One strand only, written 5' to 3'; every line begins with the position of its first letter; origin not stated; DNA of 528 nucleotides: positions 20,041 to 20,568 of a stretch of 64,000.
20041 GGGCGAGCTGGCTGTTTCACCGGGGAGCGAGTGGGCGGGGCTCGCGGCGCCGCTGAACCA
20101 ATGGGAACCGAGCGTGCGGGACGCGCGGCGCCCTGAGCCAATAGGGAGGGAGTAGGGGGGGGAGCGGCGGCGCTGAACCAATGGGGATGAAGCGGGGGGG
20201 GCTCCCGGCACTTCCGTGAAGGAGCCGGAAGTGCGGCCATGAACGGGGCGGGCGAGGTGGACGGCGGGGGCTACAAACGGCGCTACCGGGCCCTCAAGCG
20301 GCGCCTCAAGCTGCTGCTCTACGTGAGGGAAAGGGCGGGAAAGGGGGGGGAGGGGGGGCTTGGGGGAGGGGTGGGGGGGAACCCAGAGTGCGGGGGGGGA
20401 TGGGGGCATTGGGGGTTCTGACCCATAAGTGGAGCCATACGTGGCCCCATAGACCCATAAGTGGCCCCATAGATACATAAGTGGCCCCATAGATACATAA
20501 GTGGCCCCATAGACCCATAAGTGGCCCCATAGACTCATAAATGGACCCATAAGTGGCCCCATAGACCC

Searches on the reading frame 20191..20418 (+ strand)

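Call 67: search_protein_families(library=pfam, proteins=[window:20191-20418:+], max_evalue=0.01)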
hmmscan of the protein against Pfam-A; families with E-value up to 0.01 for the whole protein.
seq(76 aa): 1 family
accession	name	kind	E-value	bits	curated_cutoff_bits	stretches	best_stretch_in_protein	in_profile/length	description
PF24237.1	INO80E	-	0.00024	21.8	27.8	1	28-47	2-21/48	INO80 complex subunit E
